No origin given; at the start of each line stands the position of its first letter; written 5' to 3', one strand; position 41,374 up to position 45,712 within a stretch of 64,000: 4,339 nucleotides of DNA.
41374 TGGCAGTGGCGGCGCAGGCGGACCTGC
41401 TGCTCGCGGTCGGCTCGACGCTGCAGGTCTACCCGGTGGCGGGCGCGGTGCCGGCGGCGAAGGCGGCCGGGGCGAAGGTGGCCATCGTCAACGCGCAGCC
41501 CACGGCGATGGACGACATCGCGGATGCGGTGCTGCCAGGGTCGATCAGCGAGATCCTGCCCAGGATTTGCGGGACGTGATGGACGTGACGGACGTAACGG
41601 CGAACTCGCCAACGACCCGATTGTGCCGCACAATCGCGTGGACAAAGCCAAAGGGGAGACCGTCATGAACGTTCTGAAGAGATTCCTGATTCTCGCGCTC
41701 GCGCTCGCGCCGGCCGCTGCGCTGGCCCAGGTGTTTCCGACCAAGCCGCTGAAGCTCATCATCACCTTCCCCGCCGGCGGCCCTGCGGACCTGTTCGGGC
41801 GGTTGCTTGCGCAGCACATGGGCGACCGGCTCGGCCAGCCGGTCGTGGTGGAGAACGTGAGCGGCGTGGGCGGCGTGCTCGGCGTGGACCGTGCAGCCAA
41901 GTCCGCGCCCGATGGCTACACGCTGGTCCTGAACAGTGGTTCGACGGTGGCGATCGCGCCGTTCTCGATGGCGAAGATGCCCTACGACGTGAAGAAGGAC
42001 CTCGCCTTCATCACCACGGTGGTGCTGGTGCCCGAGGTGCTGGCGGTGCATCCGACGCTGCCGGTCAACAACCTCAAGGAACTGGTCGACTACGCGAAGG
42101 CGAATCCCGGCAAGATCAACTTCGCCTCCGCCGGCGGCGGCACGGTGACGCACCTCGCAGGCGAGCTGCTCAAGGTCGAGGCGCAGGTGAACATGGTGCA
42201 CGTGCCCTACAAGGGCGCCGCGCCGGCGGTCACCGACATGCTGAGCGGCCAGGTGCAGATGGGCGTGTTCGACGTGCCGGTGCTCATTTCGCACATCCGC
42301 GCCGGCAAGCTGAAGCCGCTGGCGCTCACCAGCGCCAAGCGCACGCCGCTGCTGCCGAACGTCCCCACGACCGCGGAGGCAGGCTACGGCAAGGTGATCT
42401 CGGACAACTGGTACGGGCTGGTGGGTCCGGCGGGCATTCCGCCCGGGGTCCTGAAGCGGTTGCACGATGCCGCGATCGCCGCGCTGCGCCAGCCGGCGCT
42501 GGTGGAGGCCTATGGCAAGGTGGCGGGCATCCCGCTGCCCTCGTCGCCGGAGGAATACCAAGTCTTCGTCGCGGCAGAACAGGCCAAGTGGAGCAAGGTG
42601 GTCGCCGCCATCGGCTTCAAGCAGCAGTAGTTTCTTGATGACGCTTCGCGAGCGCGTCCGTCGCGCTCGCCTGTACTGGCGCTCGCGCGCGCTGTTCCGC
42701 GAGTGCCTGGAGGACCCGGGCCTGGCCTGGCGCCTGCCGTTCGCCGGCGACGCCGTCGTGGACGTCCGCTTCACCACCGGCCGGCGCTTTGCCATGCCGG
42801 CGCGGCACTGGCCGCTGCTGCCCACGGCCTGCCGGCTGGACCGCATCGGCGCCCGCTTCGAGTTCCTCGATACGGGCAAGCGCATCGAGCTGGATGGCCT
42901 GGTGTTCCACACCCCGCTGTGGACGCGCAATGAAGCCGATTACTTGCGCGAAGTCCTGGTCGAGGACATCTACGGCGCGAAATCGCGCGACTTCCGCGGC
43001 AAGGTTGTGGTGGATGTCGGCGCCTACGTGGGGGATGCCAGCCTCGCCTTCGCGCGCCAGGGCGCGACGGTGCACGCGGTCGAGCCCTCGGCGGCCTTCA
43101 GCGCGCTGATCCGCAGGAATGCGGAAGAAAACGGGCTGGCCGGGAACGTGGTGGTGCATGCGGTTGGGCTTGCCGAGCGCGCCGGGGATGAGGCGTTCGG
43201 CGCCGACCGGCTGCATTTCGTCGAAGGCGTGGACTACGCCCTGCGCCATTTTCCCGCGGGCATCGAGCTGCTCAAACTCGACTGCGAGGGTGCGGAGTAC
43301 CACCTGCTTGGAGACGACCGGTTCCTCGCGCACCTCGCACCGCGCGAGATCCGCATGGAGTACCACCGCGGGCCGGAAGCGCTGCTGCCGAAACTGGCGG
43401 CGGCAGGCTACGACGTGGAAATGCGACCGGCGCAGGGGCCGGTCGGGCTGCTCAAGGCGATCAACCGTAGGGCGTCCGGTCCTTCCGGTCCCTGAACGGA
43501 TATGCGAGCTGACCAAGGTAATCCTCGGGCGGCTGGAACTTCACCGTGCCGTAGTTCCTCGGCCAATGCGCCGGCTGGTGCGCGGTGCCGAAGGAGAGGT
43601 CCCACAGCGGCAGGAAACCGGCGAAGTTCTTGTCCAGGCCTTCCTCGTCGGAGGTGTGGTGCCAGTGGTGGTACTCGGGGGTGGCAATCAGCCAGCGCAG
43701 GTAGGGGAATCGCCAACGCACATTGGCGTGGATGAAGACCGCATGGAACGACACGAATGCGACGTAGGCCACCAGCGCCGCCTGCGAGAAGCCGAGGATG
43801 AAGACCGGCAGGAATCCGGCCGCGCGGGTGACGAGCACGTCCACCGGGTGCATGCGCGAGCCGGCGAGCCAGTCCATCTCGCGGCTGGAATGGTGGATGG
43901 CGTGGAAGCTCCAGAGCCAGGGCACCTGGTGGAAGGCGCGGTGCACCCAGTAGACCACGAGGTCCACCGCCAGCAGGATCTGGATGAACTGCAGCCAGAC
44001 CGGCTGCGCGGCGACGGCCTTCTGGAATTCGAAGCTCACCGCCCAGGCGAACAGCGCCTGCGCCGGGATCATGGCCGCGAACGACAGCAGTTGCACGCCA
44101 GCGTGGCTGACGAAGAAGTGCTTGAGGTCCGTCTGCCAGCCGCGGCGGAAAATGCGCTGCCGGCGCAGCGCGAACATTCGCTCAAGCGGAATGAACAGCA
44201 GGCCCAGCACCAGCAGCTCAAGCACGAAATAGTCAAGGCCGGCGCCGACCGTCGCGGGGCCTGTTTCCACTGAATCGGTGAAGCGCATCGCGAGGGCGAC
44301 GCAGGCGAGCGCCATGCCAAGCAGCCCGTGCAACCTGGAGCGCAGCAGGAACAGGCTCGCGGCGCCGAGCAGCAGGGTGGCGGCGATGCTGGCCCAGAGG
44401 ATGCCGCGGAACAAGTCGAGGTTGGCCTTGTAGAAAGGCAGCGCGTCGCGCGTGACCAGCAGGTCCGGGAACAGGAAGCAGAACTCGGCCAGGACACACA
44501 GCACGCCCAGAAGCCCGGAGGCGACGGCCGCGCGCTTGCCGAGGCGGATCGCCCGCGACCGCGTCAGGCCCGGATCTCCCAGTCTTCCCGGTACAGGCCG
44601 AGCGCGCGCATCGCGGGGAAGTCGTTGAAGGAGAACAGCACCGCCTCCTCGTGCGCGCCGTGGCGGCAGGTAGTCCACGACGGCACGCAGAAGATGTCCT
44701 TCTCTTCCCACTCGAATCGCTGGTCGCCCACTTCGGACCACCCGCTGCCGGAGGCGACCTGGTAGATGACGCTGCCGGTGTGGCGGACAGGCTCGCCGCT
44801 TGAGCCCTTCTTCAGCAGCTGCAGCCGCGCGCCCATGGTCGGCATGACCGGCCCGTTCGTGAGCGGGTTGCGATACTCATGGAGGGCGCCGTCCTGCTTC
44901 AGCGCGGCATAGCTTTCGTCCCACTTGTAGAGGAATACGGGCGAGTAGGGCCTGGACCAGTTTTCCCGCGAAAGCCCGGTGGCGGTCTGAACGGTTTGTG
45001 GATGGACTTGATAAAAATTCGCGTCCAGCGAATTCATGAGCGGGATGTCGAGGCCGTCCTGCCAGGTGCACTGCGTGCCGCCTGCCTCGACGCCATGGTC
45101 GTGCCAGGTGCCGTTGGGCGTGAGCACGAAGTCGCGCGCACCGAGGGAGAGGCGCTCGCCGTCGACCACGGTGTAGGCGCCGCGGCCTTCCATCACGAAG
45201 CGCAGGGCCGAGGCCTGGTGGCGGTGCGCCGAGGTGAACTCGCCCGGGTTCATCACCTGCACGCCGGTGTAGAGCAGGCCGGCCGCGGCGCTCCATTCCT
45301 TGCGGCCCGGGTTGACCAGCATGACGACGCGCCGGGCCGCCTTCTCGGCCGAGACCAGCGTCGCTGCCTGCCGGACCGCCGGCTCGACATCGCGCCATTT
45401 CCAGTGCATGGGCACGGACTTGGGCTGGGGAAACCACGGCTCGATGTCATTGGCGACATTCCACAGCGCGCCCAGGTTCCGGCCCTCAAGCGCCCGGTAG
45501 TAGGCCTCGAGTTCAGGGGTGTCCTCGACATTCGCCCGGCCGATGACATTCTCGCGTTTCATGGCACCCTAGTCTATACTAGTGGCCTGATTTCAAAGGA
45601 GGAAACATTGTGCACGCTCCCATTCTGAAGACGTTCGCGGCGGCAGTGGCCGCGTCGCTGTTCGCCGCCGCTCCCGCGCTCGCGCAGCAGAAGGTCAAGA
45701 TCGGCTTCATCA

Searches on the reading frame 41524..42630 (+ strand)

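Call 23: search_protein_families(library=pfam, proteins=[window:41524-42630:+], max_evalue=0.00001)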
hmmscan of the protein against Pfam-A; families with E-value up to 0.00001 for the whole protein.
window:41524-42630:+ (368 aa): 1 family
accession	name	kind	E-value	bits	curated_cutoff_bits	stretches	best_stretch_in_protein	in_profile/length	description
PF03401.19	TctC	-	7.3e-73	245.9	27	1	93-364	3-273/274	Tripartite tricarboxylate transporter family receptor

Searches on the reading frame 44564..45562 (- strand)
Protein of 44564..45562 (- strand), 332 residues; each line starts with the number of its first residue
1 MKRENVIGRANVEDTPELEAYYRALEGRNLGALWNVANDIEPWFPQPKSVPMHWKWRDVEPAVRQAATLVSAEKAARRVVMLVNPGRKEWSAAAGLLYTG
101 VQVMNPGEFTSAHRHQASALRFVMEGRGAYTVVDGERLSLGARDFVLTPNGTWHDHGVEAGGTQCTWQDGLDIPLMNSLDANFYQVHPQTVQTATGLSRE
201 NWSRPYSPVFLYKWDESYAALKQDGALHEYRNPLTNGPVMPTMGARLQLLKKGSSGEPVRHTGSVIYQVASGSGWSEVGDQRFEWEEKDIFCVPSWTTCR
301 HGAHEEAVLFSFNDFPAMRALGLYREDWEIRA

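Call 52: search_protein_families(library=pfam, proteins=[window:44564-45562:-], max_evalue=0.00001)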
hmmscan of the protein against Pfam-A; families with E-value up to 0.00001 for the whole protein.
window:44564-45562:- (332 aa): 2 families
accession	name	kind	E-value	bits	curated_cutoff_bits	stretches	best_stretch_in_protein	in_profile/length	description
PF07883.17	Cupin_2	-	1e-20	73.6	27.2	1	101-167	2-66/70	Cupin domain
PF02311.25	AraC_binding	-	2.6e-08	34.1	21.1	0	103-162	9-67/135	AraC-like ligand binding domain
